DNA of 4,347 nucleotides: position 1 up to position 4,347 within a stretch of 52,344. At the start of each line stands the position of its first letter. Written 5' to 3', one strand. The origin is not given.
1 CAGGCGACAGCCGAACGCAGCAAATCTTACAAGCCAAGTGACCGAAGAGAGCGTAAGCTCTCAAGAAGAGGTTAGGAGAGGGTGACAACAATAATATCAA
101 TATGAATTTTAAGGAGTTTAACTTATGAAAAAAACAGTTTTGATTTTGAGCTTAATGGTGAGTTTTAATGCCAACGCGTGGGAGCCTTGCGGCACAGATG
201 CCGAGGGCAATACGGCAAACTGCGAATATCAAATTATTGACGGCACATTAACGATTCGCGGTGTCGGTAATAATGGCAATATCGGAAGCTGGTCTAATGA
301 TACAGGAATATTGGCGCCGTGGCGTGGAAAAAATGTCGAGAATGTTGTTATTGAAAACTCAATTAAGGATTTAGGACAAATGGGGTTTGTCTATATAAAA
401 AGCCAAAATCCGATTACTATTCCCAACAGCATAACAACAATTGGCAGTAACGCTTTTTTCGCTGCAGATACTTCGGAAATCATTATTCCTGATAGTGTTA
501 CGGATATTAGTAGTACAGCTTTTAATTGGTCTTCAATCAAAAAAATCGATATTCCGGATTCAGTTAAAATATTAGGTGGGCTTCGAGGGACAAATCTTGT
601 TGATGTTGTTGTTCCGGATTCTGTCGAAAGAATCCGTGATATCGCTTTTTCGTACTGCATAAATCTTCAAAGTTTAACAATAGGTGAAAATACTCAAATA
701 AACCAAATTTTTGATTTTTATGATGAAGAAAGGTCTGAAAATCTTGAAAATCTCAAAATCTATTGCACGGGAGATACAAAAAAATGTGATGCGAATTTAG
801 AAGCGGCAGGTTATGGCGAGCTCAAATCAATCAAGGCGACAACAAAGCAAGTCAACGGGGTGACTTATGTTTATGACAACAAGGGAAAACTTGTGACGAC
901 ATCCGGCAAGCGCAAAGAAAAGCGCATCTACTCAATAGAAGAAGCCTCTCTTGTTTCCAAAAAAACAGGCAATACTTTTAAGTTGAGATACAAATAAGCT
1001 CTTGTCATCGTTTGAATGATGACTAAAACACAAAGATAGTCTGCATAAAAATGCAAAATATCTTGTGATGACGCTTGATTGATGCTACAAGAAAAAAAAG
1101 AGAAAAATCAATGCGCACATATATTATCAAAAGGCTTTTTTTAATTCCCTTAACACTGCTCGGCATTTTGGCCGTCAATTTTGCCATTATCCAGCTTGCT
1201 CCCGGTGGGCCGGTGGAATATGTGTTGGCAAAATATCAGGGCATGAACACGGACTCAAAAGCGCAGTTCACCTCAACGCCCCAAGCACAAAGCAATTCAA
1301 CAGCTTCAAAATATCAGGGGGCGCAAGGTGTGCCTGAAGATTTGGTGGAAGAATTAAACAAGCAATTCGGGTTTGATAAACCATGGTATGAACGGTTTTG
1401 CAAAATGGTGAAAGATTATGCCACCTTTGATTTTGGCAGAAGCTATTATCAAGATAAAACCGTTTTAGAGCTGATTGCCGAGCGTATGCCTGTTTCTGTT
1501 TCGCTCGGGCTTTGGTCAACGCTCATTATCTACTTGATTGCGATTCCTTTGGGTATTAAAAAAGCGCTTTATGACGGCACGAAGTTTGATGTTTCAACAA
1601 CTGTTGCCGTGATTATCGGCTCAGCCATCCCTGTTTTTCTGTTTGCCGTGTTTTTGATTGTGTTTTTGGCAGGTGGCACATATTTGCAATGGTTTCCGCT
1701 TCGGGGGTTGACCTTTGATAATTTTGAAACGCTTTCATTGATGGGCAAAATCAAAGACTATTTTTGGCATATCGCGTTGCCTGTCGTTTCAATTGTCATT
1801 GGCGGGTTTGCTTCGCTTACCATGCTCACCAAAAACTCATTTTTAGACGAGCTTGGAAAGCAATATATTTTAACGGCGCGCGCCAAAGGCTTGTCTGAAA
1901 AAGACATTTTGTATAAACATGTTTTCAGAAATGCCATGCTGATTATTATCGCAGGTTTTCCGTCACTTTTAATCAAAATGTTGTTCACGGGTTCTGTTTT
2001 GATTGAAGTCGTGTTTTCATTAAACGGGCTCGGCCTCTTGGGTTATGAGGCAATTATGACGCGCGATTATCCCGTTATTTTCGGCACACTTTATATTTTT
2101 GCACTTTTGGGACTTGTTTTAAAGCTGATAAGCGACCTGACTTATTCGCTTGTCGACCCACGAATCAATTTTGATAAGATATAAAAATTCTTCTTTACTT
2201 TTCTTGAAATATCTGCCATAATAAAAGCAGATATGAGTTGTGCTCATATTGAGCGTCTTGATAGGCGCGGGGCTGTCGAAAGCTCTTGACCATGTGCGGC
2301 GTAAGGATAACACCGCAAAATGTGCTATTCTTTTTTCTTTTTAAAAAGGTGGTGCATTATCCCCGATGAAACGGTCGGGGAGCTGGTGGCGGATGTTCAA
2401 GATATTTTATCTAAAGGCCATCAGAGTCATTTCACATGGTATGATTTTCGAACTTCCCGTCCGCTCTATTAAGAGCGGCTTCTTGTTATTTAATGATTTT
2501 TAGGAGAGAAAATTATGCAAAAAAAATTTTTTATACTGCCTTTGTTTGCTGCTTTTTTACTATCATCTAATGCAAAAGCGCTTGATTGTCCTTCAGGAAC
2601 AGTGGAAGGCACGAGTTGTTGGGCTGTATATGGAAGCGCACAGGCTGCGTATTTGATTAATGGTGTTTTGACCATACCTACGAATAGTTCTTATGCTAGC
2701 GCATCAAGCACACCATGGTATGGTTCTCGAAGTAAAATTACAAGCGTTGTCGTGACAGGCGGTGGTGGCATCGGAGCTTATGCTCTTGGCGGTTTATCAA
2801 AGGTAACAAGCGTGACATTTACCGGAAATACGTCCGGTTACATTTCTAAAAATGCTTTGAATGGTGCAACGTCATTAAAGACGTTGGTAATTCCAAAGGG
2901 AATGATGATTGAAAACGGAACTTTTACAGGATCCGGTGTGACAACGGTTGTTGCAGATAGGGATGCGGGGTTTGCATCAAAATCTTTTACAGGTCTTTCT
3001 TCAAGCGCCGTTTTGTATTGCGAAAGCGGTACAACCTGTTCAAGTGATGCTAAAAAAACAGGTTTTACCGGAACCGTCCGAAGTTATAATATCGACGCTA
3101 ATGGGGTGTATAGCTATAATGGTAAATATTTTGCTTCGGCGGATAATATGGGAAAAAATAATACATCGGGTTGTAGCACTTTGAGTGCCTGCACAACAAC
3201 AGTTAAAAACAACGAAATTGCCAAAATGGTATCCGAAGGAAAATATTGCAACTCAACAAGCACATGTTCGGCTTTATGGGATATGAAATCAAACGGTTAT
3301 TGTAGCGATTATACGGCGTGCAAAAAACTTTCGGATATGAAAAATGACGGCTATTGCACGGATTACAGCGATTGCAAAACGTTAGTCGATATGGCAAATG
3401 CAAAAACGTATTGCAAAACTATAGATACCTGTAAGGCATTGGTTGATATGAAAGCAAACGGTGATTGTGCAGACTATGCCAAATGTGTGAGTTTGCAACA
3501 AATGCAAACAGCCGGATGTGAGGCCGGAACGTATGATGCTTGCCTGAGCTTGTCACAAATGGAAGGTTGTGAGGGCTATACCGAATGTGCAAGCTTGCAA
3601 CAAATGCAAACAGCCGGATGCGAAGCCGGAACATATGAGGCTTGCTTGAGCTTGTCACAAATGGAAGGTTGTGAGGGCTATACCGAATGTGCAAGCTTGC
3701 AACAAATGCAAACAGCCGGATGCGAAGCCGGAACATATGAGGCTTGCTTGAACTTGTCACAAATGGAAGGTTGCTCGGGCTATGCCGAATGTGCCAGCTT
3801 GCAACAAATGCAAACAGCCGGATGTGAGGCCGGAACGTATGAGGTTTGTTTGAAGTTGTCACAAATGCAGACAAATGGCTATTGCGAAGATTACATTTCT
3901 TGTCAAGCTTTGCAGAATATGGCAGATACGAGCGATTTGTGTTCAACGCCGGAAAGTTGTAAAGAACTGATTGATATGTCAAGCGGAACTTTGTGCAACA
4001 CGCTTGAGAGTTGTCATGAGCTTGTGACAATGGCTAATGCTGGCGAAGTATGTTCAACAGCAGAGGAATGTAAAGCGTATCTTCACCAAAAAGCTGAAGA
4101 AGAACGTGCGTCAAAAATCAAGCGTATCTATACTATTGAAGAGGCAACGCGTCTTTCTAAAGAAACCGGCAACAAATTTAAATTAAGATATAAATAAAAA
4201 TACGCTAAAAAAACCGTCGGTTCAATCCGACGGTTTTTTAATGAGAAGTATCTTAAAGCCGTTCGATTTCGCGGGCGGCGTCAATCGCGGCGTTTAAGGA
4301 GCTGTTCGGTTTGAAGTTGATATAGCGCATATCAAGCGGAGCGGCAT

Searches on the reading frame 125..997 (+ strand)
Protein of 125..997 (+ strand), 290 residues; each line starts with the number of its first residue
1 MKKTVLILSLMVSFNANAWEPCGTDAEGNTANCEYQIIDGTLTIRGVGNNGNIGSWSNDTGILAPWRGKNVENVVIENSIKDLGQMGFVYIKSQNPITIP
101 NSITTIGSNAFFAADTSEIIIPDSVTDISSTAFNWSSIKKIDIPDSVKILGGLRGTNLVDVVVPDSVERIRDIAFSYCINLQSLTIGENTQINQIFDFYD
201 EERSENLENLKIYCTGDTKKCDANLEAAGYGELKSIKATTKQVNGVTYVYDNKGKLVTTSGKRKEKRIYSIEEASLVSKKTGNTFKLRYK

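Call 10: search_protein_families(library=pfam, proteins=[window:125-997:+], max_evalue=1)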
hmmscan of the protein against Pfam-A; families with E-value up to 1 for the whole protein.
window:125-997:+ (290 aa): 5 families
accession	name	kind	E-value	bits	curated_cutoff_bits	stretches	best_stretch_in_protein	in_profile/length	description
PF13306.12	LRR_5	-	2.2e-21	76.5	27.7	2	69-151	11-94/127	BspA type Leucine rich repeat region (6 copies)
PF13855.12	LRR_8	-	0.07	13.3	27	1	168-196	14-41/61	Leucine rich repeat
PF03217.20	SlpA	-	0.23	12.1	23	1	234-271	2-40/63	Surface layer protein A domain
PF12799.13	LRR_4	-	0.26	12.1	27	1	169-195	12-39/44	Leucine Rich repeats (2 copies)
PF05725.18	FNIP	-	1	10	21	0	133-150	1-17/44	FNIP Repeat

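Call 11: search_protein_families(library=ncbifam, proteins=[window:125-997:+], max_evalue=1)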
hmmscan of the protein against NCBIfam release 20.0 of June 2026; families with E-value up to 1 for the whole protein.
window:125-997:+ (290 aa): 2 families
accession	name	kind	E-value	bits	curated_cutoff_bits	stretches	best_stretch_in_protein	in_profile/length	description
NF047961.1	adhesin_HupY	equivalog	5.6e-10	37.9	1250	1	96-152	190-247/978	leucine-rich repeat adhesin HupY/LrrG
NF009448.0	PRK12806.1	equivalog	0.023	13.5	531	1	73-143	327-393/475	flagellin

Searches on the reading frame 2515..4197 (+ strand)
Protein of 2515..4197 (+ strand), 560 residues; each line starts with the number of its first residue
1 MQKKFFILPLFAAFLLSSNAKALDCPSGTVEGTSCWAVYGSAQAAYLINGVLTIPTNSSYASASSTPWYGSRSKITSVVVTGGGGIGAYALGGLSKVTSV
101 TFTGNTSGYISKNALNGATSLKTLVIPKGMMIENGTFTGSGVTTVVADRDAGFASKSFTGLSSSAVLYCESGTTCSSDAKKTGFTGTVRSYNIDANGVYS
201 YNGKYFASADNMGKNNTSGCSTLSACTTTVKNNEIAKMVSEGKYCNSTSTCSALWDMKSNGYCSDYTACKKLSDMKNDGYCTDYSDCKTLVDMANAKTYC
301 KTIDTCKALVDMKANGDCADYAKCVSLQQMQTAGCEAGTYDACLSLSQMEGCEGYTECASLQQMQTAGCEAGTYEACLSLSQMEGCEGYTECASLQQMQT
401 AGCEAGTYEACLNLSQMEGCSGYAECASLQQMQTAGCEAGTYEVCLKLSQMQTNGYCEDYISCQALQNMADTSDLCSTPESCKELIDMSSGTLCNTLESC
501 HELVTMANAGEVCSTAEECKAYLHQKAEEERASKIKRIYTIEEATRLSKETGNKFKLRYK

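Call 10: search_protein_families(library=pfam, proteins=[window:2515-4197:+], max_evalue=1)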
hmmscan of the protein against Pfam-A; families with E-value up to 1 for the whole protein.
window:2515-4197:+ (560 aa): 2 families
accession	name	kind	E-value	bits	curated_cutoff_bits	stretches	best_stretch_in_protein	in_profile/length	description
PF10515.14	APP_amyloid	-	0.00015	22.7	27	0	447-456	34-43/52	Beta-amyloid precursor protein C-terminus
PF18878.5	PPE-PPW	-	0.14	12.6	27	1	175-203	3-32/48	PPE-PPW subfamily C-terminal region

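Call 11: search_protein_families(library=ncbifam, proteins=[window:2515-4197:+], max_evalue=1)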
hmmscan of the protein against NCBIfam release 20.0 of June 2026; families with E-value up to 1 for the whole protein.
window:2515-4197:+ (560 aa): 1 family
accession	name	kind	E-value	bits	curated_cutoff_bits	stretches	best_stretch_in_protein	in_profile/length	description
TIGR02542.1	T_forsyth_147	domain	0.016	15.1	67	0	430-460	107-137/145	TANFOR domain-containing protein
